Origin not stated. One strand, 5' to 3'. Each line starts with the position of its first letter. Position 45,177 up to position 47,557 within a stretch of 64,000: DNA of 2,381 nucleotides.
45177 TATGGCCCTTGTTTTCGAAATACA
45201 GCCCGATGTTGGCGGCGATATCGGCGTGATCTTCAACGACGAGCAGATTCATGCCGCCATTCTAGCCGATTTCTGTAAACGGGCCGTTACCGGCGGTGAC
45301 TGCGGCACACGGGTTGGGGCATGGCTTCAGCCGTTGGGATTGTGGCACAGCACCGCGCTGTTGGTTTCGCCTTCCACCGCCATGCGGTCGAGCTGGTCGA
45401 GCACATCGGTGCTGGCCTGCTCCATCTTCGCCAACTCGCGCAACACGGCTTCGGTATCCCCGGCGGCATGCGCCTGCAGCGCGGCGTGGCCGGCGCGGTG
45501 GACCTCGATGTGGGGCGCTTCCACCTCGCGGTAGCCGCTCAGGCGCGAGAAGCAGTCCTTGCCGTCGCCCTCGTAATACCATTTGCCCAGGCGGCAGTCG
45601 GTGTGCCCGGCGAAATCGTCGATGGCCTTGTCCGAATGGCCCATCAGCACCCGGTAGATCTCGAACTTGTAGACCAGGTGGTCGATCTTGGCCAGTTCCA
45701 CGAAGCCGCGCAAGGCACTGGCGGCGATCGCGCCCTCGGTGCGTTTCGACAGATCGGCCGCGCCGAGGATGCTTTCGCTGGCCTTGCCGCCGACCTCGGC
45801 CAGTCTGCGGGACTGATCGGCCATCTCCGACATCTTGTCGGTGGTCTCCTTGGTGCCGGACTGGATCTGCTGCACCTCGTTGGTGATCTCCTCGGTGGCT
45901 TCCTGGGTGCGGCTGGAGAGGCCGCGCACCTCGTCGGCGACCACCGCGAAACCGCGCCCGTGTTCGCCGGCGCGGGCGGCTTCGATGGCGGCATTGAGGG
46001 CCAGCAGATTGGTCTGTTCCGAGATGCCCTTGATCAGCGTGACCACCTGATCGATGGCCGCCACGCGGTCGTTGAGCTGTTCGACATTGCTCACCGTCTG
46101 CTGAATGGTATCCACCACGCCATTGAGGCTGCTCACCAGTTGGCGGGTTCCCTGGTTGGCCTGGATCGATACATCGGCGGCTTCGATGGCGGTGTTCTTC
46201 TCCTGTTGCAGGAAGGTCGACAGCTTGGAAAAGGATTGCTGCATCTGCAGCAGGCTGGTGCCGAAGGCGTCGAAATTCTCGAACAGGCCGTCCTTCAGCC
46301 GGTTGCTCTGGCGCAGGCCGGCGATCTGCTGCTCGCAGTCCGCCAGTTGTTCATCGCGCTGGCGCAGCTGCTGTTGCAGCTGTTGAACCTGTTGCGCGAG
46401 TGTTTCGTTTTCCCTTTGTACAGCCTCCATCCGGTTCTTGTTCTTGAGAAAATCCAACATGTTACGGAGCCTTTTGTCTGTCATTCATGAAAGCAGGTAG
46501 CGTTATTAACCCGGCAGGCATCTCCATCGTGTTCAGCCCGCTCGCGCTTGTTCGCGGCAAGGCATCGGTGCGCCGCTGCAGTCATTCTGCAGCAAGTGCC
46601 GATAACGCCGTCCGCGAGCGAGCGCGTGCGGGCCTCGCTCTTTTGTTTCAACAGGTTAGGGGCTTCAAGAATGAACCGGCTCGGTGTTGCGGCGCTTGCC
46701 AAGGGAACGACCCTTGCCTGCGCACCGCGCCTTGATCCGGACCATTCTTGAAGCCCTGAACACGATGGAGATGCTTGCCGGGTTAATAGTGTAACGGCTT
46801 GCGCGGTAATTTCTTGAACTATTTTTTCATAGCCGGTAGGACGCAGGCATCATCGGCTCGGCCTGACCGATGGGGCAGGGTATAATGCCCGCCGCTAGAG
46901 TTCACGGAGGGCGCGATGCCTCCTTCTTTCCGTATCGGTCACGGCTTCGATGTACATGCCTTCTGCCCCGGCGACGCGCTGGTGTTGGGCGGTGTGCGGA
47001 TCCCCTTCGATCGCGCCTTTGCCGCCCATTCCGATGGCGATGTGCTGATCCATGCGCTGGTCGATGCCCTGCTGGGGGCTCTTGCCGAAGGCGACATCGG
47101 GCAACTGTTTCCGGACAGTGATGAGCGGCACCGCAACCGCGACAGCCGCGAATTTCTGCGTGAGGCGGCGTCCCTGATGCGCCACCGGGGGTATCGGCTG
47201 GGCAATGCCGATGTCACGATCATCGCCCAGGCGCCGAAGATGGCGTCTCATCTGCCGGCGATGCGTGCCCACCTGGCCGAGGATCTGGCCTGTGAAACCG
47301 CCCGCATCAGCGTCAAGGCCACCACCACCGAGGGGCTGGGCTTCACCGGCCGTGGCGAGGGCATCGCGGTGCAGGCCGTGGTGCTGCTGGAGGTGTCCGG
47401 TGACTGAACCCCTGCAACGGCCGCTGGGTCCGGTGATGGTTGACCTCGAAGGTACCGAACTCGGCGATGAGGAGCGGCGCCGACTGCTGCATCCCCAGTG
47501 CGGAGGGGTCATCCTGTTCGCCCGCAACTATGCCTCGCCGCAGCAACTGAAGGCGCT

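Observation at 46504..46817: TA-flanked 285-bp inverted-repeat element sits exactly between a FliA-type promoter and the zinc-sensing chemoreceptor gene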

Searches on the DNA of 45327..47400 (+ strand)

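Call 4: search_rna_families(source=window, start=46000, end=47400, threshold=evalue, max_evalue=1, show_alignments=3)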
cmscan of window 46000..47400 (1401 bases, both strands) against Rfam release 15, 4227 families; matches with E-value up to 1: 0.
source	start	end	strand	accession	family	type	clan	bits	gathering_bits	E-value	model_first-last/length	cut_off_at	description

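Call 10: search_dna_similar(query=window:46480-46830:+, collection=plasmids, mode=distant, max_evalue=0.001)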
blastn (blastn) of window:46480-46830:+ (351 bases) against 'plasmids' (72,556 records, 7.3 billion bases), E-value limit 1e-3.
No match.

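Call 79: search_rna_families(source=L018, start=9380, end=9770, threshold=evalue, max_evalue=1)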
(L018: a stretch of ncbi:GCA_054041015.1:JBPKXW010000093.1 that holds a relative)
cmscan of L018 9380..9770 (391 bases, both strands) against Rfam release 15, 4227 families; matches with E-value up to 1: 3.
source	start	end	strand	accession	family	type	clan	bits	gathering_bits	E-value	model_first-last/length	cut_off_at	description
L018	9590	9683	-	RF04141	MIR8622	Gene; miRNA;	-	27.4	197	0.0036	1-212/212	no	MIR8622 microRNA precursor family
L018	9581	9689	-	RF01390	isrG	Gene; sRNA;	-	19.1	100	0.0034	1-279/279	no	isrG Hfq binding RNA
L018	9468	9556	-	RF04141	MIR8622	Gene; miRNA;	-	16.4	197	0.93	1-212/212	no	MIR8622 microRNA precursor family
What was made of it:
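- On Known structured RNA family (Rfam 15): The L018 copy gave only hits of 19-27 bits against thresholds of 100-197 (call 79).
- Only far-sub-threshold hairpin hits were seen (call 79).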

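Call 80: search_dna_similar(query=window:46504-46788:+, collection=phages, mode=distant, max_evalue=0.01)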
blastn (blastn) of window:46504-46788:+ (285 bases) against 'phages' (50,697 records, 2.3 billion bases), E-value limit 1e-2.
No match.
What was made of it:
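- Tried and rejected: blastn against plasmids and phages with the window copy found nothing (calls 10, 80).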

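Call 81: search_dna_similar(query=L018:9432-9716:+, collection=plasmids, mode=distant, max_evalue=0.01)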
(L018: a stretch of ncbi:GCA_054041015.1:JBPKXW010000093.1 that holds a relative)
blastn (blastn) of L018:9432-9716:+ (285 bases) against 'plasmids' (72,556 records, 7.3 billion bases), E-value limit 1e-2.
Records with a match: 1; places in all: 1; records where one place covers at least 80% of the query: 0.
Best place of each record, by identity: 80-90% 1.
By first word of the organism name: Azotobacter 1.
By predicted mobility (MOB-suite, as given by PLSDB): mobilizable 1.
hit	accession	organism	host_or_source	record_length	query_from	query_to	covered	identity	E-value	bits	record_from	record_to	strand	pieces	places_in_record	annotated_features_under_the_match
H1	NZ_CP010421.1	Azotobacter chroococcum NCIMB 8003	cell culture,soil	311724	55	107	19%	86.8%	8e-8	65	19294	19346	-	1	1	none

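Call 82: get_annotated_region(hit=H1, flank=3000)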
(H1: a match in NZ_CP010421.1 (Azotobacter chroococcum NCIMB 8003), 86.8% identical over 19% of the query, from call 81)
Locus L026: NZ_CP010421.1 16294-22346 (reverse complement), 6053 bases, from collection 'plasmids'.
description: Azotobacter chroococcum NCIMB 8003 plasmid pAcX50f, complete sequence
organism: Azotobacter chroococcum NCIMB 8003 (NCBI taxid 1328314)
taxonomy: Bacteria; Pseudomonadota; Gammaproteobacteria; Pseudomonadales; Pseudomonadaceae; Azotobacter; Azotobacter chroococcum; Azotobacter chroococcum NCIMB 8003
host: -; source: cell culture,soil; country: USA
typing (MOB-suite, as given by PLSDB): mobilizable; relaxase MOBH
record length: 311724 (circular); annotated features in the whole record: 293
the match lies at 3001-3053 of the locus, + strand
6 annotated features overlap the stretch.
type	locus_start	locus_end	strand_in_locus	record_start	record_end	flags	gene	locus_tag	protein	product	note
CDS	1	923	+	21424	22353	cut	-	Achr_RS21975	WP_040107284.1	malate dehydrogenase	-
CDS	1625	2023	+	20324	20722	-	-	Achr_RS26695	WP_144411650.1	hypothetical protein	-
CDS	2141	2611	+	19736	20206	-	-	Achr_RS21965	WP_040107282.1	RidA family protein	-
CDS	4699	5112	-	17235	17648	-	-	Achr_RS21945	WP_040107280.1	helix-turn-helix domain-containing protein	-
CDS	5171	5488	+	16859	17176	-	-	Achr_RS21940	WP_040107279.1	nuclear transport factor 2 family protein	-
CDS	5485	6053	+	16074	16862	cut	-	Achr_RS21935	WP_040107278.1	SDR family oxidoreductase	-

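Call 85: search_dna_similar(query=L026:2940-3225:+, collection=plasmids, mode=distant, max_evalue=0.00001, max_rows=40)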
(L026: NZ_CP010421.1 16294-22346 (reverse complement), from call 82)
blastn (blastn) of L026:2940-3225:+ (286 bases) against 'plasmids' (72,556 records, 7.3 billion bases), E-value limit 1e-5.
Records with a match: 5; places in all: 8; records where one place covers at least 80% of the query: 4.
Best place of each record, by identity: >=99% 1; 95-99% 1; 90-95% 1; 80-90% 1; 60-80% 1.
By first word of the organism name: Azotobacter 3; Pseudomonas 1; Halomonas 1.
By predicted mobility (MOB-suite, as given by PLSDB): mobilizable 2; non-mobilizable 2; conjugative 1.
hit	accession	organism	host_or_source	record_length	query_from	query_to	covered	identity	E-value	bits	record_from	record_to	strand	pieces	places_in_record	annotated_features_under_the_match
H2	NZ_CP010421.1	Azotobacter chroococcum NCIMB 8003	cell culture,soil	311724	1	286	100%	100.0%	4e-144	517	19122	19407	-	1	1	none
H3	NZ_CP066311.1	Azotobacter chroococcum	single,soil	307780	6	257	88%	90.5%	2e-91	342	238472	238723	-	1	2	none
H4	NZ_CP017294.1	Pseudomonas aeruginosa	Homo sapiens,blood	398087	6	275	94%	81.2%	3e-64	252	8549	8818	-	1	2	none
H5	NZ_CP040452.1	Halomonas sp. PA16-9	-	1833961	7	283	97%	72.3%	8e-27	128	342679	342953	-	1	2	none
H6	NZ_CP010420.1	Azotobacter chroococcum NCIMB 8003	cell culture,soil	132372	4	46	15%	95.3%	2e-9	70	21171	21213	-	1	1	none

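Call 86: get_annotated_region(hit=H4, flank=1500)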
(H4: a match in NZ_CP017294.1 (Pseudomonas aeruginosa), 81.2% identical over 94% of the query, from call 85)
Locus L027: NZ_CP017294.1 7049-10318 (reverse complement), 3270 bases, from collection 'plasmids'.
description: Pseudomonas aeruginosa strain PA83 plasmid unnamed1, complete sequence
organism: Pseudomonas aeruginosa (NCBI taxid 287)
taxonomy: Bacteria; Pseudomonadota; Gammaproteobacteria; Pseudomonadales; Pseudomonadaceae; Pseudomonas; Pseudomonas aeruginosa
host: -; source: Homo sapiens,blood; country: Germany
typing (MOB-suite, as given by PLSDB): conjugative; replicon IncP; relaxase MOBP; mating-pair formation MPF_T
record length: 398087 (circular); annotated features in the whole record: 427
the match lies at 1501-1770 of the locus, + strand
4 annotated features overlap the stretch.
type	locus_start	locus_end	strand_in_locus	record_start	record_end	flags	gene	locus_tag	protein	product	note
CDS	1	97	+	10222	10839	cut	-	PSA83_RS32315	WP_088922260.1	RluA family pseudouridine synthase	GO:0001522 - pseudouridine synthesis [Evidence IEA]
CDS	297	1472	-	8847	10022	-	-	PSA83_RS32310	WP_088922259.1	CaiB/BaiF CoA-transferase family protein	-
CDS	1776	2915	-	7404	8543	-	-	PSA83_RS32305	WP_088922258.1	acyl-CoA dehydrogenase family protein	-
CDS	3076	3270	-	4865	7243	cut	-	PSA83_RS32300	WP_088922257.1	MMPL family transporter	-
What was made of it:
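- The element is co-transcribed in opposite orientations here and in the P. aeruginosa plasmid (call 86).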

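Call 87: get_annotated_region(hit=H5, flank=1500)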
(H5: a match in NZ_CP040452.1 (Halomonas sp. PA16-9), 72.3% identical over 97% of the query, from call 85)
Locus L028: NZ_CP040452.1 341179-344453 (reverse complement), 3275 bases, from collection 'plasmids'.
description: Halomonas sp. PA16-9 plasmid p_unnamed1, complete sequence
organism: Halomonas sp. PA16-9 (NCBI taxid 2576841)
taxonomy: Bacteria; Pseudomonadota; Gammaproteobacteria; Oceanospirillales; Halomonadaceae; Halomonas; Halomonas sp. PA16-9
host: -; source: -; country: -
typing (MOB-suite, as given by PLSDB): non-mobilizable
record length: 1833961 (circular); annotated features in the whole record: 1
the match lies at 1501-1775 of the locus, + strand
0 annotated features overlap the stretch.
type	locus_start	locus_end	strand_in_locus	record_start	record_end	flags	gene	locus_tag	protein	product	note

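Call 88: get_annotated_region(hit=H3, flank=1500)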
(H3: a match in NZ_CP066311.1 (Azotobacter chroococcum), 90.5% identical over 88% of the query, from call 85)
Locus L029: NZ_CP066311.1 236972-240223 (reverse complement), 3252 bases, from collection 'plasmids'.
description: Azotobacter chroococcum strain HR1 plasmid unnamed1, complete sequence
organism: Azotobacter chroococcum (NCBI taxid 353)
taxonomy: Bacteria; Pseudomonadota; Gammaproteobacteria; Pseudomonadales; Pseudomonadaceae; Azotobacter; Azotobacter chroococcum
host: -; source: single,soil; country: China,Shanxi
typing (MOB-suite, as given by PLSDB): non-mobilizable
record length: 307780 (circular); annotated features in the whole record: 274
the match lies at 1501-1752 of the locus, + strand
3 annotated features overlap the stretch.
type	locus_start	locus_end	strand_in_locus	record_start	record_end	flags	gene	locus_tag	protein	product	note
CDS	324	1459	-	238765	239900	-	-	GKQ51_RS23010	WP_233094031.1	IS630 family transposase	-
CDS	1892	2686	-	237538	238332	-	-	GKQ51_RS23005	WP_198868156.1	SDR family oxidoreductase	-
CDS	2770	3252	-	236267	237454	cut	-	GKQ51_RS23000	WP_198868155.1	MFS transporter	GO:0055085 - transmembrane transport [Evidence IEA]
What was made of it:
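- An annotated IS630-family transposase lies next to the A. chroococcum HR1 copy (call 88).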

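Call 91: search_dna_similar(query=L026:2940-3225:+, collection=ecoli_genomes, mode=distant, max_evalue=0.00001, max_rows=10)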
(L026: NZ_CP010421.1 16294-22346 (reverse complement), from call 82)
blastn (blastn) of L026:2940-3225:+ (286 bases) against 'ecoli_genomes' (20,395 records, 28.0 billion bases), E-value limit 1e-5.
No match.
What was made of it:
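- Tried and rejected: E. coli genomes, searched with the Azotobacter sister-subfamily element, also gave no match (call 91).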

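Call 92: search_dna_similar(query=L028:1495-1785:+, collection=plasmids, mode=distant, max_evalue=0.000001, max_rows=40)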
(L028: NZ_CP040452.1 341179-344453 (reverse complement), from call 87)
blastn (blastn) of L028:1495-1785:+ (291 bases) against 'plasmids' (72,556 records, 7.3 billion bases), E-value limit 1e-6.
Records with a match: 4; places in all: 6; records where one place covers at least 80% of the query: 3.
Best place of each record, by identity: >=99% 1; 60-80% 3.
By first word of the organism name: Azotobacter 2; Halomonas 1; Pseudomonas 1.
By predicted mobility (MOB-suite, as given by PLSDB): non-mobilizable 2; mobilizable 1; conjugative 1.
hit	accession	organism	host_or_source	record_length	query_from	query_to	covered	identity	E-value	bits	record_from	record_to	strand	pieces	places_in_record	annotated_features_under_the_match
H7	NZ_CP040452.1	Halomonas sp. PA16-9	-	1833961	1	291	100%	100.0%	8e-147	526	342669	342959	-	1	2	none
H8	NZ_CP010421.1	Azotobacter chroococcum NCIMB 8003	cell culture,soil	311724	7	281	95%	72.3%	8e-27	128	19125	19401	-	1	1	none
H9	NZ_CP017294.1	Pseudomonas aeruginosa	Homo sapiens,blood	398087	7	273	92%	70.4%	2e-22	113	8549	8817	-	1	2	none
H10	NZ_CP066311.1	Azotobacter chroococcum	single,soil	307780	7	218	73%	73.5%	2e-22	113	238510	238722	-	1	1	none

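Call 93: search_dna_similar(query=L027:1495-1780:+, collection=plasmids, mode=distant, max_evalue=0.000001, max_rows=40)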
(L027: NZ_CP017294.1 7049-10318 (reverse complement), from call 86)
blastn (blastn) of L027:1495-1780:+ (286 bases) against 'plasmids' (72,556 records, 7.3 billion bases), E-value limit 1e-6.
Records with a match: 4; places in all: 6; records where one place covers at least 80% of the query: 4.
Best place of each record, by identity: >=99% 1; 80-90% 1; 60-80% 2.
By first word of the organism name: Azotobacter 2; Pseudomonas 1; Halomonas 1.
By predicted mobility (MOB-suite, as given by PLSDB): non-mobilizable 2; conjugative 1; mobilizable 1.
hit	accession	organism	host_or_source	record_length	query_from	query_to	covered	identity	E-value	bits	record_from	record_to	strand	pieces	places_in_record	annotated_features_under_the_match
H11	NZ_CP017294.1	Pseudomonas aeruginosa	Homo sapiens,blood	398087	1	286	100%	100.0%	4e-144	517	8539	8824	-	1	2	acyl-CoA dehydrogenase family protein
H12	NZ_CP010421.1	Azotobacter chroococcum NCIMB 8003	cell culture,soil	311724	7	276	94%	81.2%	3e-64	252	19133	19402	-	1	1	none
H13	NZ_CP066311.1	Azotobacter chroococcum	single,soil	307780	6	252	86%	79.8%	2e-52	212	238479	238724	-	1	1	none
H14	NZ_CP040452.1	Halomonas sp. PA16-9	-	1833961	6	276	95%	71.7%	2e-28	133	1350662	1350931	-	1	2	none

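Call 98: search_rna_families(sources=[L030, L027, L028], threshold=evalue, max_evalue=0.1)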
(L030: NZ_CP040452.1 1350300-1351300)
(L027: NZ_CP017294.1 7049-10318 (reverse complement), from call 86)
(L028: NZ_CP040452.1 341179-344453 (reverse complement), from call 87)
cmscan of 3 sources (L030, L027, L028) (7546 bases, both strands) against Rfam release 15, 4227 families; matches with E-value up to 0.1: 0.
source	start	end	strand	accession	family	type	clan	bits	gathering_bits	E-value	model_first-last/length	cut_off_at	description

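Call 100: get_annotated_region(hit=H6, flank=2500)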
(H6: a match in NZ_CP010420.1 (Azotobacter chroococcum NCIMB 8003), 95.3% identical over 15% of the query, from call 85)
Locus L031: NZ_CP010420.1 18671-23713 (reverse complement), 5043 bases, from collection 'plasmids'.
description: Azotobacter chroococcum NCIMB 8003 plasmid pAcX50e, complete sequence
organism: Azotobacter chroococcum NCIMB 8003 (NCBI taxid 1328314)
taxonomy: Bacteria; Pseudomonadota; Gammaproteobacteria; Pseudomonadales; Pseudomonadaceae; Azotobacter; Azotobacter chroococcum; Azotobacter chroococcum NCIMB 8003
host: -; source: cell culture,soil; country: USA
typing (MOB-suite, as given by PLSDB): mobilizable; replicon rep_cluster_1301; relaxase MOBH
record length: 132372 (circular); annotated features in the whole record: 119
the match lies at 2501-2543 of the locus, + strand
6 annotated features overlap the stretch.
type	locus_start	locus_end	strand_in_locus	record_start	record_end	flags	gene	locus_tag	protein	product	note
CDS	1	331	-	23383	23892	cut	-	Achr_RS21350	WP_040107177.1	DoxX family protein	-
CDS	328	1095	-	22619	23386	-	-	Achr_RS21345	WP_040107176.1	DNA-binding domain-containing protein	-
CDS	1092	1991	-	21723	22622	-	-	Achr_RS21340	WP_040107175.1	DUF692 domain-containing protein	-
CDS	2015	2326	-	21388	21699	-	-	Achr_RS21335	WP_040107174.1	DUF2282 domain-containing protein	-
CDS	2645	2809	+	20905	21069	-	-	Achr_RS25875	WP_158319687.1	hypothetical protein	-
CDS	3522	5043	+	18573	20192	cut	-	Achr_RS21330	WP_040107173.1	inorganic phosphate transporter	-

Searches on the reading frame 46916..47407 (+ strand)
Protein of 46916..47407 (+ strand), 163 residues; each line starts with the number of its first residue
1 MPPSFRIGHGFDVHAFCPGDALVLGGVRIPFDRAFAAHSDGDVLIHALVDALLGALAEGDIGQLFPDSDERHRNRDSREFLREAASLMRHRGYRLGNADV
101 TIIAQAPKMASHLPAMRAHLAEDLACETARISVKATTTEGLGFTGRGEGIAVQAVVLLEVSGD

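Call 6: search_protein_families(library=pfam, proteins=[window:46916-47407:+])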
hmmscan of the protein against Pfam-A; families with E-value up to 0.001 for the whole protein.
window:46916-47407:+ (163 aa): 1 family
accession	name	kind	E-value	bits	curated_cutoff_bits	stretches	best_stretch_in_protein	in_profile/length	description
PF02542.21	YgbB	-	2.9e-65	219.8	26.7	1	5-158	1-154/155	YgbB family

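Call 8: find_encoding_contigs(protein=window:46916-47407:+, flank=3000, max_places=10)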
Protein window:46916-47407:+ (163 aa): 2 contigs read that carry it; 1 place shown.
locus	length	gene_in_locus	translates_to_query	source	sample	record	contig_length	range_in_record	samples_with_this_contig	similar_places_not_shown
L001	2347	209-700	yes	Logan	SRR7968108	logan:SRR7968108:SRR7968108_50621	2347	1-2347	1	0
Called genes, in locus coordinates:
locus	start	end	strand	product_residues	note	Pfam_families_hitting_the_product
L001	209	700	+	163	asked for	PF02542:YgbB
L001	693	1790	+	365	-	PF00933:Glyco_hydro_3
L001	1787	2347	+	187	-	?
